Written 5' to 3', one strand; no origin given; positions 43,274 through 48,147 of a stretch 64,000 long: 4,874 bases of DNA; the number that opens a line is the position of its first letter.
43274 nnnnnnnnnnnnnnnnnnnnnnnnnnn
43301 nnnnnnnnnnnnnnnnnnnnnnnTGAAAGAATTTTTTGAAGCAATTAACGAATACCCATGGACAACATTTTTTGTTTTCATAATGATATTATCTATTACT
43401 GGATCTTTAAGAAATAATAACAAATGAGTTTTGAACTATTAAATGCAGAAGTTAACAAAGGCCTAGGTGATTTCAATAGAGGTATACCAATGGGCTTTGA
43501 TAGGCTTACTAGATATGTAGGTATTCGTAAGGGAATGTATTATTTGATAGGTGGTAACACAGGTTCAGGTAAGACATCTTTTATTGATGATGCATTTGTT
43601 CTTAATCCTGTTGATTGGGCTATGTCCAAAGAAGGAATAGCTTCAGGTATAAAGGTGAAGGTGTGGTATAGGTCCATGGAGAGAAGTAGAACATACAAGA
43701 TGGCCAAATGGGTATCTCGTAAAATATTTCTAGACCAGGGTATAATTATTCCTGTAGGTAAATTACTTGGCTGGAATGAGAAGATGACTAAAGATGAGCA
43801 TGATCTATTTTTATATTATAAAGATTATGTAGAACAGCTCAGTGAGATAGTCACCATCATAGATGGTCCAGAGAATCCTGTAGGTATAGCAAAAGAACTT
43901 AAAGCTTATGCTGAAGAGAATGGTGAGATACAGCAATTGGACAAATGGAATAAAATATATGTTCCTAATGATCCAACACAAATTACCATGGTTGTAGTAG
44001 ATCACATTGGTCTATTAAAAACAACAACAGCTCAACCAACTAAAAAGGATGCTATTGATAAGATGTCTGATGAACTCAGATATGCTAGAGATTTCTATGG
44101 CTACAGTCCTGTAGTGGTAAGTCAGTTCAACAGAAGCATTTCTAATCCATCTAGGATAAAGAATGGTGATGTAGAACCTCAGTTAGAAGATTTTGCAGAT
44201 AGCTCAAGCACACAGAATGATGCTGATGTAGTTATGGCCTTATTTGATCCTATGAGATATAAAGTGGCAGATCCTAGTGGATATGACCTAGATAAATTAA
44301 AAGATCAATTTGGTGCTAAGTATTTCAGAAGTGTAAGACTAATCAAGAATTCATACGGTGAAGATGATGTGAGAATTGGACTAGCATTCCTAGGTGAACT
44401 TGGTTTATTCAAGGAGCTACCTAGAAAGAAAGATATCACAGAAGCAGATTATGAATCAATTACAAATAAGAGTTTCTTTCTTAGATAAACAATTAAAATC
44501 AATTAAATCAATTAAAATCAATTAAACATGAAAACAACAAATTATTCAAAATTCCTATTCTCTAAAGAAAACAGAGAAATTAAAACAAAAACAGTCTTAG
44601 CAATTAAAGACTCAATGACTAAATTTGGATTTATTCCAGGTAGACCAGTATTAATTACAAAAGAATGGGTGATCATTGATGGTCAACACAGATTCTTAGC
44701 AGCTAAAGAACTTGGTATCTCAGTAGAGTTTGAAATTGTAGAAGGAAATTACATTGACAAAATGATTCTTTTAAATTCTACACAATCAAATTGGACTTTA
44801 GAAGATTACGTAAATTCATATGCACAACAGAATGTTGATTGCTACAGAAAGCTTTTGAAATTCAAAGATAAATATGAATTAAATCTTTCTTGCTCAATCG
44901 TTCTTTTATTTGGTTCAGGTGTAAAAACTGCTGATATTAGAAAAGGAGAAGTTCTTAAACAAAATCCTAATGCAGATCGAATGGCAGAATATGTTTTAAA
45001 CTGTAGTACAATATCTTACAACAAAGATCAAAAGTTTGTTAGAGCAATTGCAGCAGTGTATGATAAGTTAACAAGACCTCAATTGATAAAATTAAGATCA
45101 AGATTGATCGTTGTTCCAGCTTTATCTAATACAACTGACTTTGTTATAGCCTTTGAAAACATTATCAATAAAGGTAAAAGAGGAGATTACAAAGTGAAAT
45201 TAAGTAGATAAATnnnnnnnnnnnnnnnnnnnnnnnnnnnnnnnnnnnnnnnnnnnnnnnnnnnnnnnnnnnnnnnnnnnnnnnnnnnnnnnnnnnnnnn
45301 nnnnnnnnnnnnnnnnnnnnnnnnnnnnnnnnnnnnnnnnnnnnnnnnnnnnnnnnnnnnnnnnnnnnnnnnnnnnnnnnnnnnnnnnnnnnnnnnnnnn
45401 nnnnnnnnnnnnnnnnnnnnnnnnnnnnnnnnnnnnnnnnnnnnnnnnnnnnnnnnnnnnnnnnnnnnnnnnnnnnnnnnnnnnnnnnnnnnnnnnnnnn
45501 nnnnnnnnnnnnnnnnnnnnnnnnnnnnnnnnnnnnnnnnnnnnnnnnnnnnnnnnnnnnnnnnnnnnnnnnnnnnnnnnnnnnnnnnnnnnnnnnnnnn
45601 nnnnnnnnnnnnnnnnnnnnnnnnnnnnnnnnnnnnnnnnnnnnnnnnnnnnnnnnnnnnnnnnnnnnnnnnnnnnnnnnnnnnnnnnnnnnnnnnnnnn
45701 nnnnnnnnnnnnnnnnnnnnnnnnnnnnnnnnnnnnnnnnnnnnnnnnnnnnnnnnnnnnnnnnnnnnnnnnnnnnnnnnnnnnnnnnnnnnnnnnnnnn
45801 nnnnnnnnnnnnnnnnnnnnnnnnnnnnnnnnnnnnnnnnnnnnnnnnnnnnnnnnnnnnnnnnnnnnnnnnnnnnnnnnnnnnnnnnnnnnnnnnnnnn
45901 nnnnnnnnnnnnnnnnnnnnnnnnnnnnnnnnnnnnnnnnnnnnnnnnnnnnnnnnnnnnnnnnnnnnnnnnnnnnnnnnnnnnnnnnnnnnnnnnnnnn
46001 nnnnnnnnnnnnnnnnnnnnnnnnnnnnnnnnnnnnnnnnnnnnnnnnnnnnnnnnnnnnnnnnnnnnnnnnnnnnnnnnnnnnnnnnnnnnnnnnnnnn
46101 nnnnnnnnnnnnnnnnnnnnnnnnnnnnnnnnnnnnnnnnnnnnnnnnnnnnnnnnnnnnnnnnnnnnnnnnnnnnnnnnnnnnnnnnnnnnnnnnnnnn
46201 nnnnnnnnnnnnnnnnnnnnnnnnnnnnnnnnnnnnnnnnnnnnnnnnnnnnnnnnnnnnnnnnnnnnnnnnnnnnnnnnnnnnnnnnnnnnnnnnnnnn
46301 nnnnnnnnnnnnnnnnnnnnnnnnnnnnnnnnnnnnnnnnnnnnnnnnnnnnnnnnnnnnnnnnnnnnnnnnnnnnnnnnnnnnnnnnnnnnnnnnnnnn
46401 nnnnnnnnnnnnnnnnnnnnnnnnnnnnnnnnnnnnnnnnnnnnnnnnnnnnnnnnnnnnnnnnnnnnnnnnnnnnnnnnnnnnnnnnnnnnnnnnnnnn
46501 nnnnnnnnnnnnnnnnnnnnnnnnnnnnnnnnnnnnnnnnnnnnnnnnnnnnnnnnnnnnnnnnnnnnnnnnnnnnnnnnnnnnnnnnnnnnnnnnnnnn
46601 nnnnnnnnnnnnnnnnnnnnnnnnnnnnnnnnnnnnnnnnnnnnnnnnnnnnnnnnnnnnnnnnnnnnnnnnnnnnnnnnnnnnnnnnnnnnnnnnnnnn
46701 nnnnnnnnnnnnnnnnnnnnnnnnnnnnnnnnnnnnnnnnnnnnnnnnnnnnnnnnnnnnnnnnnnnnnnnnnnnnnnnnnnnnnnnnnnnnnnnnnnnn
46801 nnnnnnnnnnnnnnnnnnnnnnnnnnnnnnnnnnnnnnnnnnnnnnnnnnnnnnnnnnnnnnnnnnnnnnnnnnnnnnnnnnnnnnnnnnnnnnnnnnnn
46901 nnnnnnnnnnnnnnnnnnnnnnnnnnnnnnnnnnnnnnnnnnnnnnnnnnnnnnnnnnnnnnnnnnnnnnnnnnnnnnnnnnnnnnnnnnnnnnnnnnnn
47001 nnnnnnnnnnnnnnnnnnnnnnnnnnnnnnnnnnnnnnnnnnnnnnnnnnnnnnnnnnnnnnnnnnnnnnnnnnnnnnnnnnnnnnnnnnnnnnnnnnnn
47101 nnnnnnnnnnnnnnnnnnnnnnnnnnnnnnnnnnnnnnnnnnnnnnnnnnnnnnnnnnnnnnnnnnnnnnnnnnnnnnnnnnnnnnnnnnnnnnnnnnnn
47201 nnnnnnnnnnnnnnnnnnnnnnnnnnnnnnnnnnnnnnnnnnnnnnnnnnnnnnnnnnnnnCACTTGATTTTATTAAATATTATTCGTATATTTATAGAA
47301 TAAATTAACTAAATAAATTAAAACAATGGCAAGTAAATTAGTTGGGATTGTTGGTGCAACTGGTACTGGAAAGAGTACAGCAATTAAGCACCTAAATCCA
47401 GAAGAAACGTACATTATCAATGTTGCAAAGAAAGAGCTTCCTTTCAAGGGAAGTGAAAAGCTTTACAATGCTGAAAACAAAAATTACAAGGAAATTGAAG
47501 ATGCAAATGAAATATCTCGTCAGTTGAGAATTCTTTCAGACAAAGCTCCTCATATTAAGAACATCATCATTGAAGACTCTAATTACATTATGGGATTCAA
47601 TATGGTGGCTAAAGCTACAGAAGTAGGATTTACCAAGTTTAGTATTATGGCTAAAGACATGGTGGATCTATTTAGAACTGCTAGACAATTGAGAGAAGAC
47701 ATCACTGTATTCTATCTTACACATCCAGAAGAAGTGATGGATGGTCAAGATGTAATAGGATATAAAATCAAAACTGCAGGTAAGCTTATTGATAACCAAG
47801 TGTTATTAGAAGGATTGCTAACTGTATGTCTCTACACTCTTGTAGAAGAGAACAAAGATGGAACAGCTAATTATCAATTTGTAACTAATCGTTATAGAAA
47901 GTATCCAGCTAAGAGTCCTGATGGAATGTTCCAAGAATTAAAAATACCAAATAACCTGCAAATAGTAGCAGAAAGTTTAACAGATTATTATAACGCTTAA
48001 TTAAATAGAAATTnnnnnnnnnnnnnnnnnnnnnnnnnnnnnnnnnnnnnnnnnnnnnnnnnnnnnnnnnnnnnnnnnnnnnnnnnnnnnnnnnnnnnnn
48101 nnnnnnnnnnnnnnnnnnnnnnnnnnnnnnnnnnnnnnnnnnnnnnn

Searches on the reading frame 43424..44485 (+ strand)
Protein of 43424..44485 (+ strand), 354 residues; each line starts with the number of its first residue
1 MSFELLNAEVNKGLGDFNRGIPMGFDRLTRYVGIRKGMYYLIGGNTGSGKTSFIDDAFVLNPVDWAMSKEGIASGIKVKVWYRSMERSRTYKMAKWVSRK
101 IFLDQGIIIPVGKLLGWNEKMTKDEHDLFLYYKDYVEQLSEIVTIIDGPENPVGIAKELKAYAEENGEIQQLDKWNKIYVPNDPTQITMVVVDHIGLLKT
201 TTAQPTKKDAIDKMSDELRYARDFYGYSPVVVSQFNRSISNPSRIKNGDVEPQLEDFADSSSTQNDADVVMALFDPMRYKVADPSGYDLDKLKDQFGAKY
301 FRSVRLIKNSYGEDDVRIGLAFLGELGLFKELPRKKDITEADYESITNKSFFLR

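Call 11: search_protein_families(library=pfam, proteins=[window:43424-44485:+], max_evalue=0.001)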
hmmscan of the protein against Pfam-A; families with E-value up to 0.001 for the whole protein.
window:43424-44485:+ (354 aa): 2 families
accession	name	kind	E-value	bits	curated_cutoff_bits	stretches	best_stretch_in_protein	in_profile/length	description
PF03796.21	DnaB_C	-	2.1e-15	57.2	27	1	20-326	1-250/255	DnaB-like helicase C terminal domain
PF06745.19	ATPase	-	0.00059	19.7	26.6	0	24-53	7-35/231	KaiC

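Call 14: search_protein_families(library=phrogs, proteins=[window:43424-44485:+], max_evalue=0.001)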
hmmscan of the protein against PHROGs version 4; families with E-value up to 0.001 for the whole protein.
window:43424-44485:+ (354 aa): 5 families
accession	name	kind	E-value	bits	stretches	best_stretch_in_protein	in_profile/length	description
phrog_15558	-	unknown function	6.4e-15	56.2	1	141-332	197-400/403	-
phrog_19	-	DNA, RNA and nucleotide metabolism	1.5e-14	54.8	1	19-332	333-581/621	DnaB-like replicative helicase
phrog_239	-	DNA, RNA and nucleotide metabolism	1.1e-09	38.8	1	20-67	340-384/801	DNA primase/helicase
phrog_243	-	DNA, RNA and nucleotide metabolism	3.9e-07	30.3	1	171-335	127-271/273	DnaB-like replicative helicase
phrog_11530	-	unknown function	7.6e-05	23.6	1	184-277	30-117/184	-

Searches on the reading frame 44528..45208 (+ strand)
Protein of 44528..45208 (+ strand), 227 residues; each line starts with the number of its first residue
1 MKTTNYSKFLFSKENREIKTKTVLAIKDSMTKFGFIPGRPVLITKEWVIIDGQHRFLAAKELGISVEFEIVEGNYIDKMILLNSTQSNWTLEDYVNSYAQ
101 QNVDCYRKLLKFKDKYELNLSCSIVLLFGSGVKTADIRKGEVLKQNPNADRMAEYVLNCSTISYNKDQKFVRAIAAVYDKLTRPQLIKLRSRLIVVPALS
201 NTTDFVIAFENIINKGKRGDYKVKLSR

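Call 11: search_protein_families(library=pfam, proteins=[window:44528-45208:+], max_evalue=0.001)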
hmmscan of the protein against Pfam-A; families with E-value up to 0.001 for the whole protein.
window:44528-45208:+ (227 aa): 0 families

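Call 14: search_protein_families(library=phrogs, proteins=[window:44528-45208:+], max_evalue=0.001)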
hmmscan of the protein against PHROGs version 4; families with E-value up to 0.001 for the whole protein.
window:44528-45208:+ (227 aa): 10 families
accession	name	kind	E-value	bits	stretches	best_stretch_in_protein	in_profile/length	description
phrog_12305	-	DNA, RNA and nucleotide metabolism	1.1e-26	94.6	1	2-139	12-144/271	ParB-like partition protein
phrog_8071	-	DNA, RNA and nucleotide metabolism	9.2e-08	32.7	1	15-90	21-99/389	ParB-like partition protein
phrog_498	-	other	3e-07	30.4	1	15-66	50-100/633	DNA methyltransferase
phrog_620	-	DNA, RNA and nucleotide metabolism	2.4e-06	28.8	1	16-64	25-71/217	ParB-like partition protein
phrog_940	-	DNA, RNA and nucleotide metabolism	6.5e-05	23.3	1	11-66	17-70/388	nuclease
phrog_4715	-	DNA, RNA and nucleotide metabolism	7.1e-05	22.4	1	20-102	168-256/630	ParB-like partition protein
phrog_5931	-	unknown function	0.00012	22.7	1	13-73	28-89/282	-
phrog_18056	-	DNA, RNA and nucleotide metabolism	0.00015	21.8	1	20-139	22-114/387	ParB-like partition nuclease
phrog_15396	-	DNA, RNA and nucleotide metabolism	0.00028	21.8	0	21-65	25-67/258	ParB-like partition nuclease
phrog_1033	-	DNA, RNA and nucleotide metabolism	0.00088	20.1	0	15-81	48-126/334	ParB-like partition protein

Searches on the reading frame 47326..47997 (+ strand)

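Call 11: search_protein_families(library=pfam, proteins=[window:47326-47997:+], max_evalue=0.001)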
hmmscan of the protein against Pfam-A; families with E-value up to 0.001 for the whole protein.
window:47326-47997:+ (224 aa): 1 family
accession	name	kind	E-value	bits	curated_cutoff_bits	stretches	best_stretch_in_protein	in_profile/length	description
PF13479.12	AAA_24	-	0.00044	20.6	27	1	6-196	5-192/195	AAA domain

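Call 14: search_protein_families(library=phrogs, proteins=[window:47326-47997:+], max_evalue=0.001)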
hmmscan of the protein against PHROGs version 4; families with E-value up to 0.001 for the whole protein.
window:47326-47997:+ (224 aa): 2 families
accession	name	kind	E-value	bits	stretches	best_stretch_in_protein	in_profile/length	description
phrog_2872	-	DNA, RNA and nucleotide metabolism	1.5e-52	179.4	1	4-223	3-212/219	Sak4-like ssDNA annealing protein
phrog_124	-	DNA, RNA and nucleotide metabolism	1e-13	52.5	1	5-223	45-262/382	Sak4-like ssDNA annealing protein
